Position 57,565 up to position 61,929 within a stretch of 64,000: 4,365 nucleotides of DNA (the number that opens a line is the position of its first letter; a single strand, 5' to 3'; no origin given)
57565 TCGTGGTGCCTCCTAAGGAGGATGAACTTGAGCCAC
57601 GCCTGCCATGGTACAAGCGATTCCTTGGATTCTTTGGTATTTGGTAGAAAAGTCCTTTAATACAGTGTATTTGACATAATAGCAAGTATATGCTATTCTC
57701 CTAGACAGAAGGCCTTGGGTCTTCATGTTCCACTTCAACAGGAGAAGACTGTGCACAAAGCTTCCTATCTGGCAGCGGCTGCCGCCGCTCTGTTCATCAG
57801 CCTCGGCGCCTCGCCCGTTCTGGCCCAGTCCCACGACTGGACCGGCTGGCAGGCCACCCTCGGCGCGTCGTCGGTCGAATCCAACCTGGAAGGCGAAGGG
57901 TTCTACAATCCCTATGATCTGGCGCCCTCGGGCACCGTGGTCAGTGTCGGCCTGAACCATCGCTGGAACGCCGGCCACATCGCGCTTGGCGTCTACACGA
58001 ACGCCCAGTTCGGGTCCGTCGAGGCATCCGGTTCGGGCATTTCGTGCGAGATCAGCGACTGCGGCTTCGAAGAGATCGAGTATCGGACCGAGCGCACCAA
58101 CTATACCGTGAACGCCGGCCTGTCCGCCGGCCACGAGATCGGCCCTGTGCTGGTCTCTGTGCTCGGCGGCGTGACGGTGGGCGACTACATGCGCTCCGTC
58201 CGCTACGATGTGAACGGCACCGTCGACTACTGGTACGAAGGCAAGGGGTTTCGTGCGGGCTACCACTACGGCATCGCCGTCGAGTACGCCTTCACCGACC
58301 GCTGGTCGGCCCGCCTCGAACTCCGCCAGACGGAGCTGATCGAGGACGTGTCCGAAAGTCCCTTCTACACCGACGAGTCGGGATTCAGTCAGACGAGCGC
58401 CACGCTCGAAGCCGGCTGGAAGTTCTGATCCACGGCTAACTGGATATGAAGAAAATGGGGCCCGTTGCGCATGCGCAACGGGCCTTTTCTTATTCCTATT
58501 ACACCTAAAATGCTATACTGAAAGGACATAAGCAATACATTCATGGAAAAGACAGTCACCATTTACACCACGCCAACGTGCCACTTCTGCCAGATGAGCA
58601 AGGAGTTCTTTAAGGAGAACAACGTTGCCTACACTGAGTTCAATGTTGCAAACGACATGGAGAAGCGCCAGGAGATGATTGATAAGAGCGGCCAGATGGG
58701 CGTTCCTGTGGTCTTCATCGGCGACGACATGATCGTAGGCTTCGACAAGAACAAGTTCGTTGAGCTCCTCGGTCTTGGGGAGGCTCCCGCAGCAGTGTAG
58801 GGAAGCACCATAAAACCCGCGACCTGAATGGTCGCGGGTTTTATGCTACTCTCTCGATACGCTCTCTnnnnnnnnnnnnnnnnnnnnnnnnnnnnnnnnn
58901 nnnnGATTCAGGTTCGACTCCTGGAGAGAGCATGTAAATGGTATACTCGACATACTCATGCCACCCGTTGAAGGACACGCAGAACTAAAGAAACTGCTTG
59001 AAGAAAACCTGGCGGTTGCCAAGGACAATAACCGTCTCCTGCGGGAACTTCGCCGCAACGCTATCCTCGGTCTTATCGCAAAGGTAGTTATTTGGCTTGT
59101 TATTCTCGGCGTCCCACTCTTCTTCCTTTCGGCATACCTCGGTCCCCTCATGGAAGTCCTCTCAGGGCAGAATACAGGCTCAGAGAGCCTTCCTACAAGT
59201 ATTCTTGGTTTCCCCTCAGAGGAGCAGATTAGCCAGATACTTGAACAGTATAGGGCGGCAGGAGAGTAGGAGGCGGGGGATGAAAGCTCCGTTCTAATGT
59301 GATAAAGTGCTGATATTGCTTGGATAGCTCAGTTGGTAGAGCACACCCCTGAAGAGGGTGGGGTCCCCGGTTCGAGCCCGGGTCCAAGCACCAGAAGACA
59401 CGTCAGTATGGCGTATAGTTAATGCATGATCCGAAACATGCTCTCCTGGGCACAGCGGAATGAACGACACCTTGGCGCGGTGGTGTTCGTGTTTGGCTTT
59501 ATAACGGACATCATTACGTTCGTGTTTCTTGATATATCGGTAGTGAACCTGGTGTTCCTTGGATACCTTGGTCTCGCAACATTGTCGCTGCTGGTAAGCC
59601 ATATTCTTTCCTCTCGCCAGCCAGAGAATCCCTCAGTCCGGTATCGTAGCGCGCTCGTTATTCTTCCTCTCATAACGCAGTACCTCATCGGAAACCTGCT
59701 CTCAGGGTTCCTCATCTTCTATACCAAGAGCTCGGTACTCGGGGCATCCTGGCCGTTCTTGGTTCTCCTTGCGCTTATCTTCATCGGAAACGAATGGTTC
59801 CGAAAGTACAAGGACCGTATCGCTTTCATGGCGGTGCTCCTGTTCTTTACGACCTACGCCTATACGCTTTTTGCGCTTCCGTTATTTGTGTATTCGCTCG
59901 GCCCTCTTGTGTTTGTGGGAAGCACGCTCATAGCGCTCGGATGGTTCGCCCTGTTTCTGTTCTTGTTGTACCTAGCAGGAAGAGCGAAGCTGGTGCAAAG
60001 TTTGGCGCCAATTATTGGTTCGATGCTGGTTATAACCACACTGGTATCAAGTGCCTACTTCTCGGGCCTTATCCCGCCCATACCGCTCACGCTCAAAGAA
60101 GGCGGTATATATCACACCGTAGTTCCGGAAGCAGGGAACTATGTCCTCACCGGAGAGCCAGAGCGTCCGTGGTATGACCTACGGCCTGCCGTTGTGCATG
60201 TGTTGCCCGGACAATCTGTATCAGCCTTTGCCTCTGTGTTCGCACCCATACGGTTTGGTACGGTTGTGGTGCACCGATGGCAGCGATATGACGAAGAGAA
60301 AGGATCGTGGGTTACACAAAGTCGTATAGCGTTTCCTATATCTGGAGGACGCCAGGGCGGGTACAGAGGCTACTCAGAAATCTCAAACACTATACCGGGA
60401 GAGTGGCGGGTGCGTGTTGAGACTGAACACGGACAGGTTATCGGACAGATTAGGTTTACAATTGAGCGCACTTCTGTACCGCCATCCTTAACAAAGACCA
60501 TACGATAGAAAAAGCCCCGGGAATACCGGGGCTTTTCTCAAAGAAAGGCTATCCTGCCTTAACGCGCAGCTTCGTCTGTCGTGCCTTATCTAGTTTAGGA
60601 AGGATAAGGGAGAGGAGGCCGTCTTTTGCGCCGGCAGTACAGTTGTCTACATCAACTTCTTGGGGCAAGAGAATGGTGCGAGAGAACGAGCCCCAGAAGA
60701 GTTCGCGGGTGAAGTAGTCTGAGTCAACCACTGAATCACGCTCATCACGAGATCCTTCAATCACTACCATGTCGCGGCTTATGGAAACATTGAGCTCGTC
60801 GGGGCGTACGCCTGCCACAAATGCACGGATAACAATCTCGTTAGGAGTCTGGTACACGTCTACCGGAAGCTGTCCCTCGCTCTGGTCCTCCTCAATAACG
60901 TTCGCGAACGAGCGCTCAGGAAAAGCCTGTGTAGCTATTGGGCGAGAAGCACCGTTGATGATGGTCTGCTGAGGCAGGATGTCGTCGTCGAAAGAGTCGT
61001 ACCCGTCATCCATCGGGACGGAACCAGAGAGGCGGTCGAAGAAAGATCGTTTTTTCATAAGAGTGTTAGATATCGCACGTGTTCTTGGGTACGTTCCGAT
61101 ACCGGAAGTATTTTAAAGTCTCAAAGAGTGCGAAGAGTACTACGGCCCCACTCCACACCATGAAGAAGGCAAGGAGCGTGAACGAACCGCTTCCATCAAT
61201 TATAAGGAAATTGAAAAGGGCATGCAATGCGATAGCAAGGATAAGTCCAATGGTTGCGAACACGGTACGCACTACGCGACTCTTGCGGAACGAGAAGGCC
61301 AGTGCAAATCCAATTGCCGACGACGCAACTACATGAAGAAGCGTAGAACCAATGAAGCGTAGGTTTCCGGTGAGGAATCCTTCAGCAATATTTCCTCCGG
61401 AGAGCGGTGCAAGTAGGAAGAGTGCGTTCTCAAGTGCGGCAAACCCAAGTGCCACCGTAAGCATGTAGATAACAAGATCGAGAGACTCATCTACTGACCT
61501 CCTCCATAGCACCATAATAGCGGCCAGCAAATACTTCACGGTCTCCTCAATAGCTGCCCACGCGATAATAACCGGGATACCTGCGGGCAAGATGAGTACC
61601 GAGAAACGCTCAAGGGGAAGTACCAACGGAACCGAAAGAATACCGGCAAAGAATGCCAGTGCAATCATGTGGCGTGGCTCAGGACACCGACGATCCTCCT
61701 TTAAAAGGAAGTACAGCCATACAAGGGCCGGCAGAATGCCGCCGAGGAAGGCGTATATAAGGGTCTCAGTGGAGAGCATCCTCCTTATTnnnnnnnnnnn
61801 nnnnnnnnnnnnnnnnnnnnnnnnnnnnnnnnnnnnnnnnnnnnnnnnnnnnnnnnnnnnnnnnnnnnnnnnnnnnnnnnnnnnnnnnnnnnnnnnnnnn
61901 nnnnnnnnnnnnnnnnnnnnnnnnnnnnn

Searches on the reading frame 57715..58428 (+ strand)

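Call 72: search_protein_families(library=pfam, proteins=[window:57715-58428:+], max_evalue=0.001)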
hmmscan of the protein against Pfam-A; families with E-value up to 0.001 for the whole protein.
window:57715-58428:+ (237 aa): 2 families
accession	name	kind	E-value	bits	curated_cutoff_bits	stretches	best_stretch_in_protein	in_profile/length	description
PF13505.12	OMP_b-brl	-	1.7e-13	51.6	28.7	1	24-237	2-175/175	Outer membrane protein beta-barrel domain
PF06629.18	MipA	-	1.2e-05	26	24.2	1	174-237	161-221/221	MltA-interacting protein MipA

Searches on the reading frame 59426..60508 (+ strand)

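Call 22: search_protein_families(library=pfam, proteins=[window:59426-60508:+], max_evalue=0.001)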
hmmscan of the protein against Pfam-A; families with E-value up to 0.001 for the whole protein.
window:59426-60508:+ (360 aa): 1 family
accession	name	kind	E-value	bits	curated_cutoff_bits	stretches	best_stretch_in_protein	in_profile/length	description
PF11141.13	DUF2914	-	3.2e-16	59.2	23.6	1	279-346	2-62/62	Protein of unknown function (DUF2914)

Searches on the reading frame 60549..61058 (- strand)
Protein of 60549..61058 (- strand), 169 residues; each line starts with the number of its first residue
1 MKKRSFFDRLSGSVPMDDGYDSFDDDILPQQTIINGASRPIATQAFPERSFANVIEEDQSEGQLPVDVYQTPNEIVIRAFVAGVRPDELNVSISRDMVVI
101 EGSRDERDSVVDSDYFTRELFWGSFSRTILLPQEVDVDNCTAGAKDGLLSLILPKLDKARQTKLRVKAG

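Call 85: search_protein_families(library=pfam, proteins=[window:60549-61058:-], max_evalue=0.001)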
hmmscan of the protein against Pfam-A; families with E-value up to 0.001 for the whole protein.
window:60549-61058:- (169 aa): 2 families
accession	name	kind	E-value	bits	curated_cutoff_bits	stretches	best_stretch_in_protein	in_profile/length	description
PF00011.27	HSP20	-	2.4e-16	60.1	20.8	1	68-163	2-95/102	Hsp20/alpha crystallin family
PF04969.22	CS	-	0.00055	21.3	21.3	1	67-155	4-78/78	CS domain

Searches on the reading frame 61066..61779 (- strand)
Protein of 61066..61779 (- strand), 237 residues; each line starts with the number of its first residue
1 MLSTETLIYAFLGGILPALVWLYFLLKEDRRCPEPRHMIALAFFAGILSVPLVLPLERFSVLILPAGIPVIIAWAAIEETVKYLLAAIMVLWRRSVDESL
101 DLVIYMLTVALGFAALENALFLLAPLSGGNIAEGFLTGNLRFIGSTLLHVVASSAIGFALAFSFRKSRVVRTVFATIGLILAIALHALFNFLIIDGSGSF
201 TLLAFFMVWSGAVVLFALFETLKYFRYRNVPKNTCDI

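Call 22: search_protein_families(library=pfam, proteins=[window:61066-61779:-], max_evalue=0.001)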
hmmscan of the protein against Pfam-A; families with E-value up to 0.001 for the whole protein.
window:61066-61779:- (237 aa): 1 family
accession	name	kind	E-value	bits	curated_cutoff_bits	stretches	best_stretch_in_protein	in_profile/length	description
PF13367.11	PrsW-protease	-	3.7e-23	82.5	23.5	1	34-208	1-186/196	PrsW family intramembrane metalloprotease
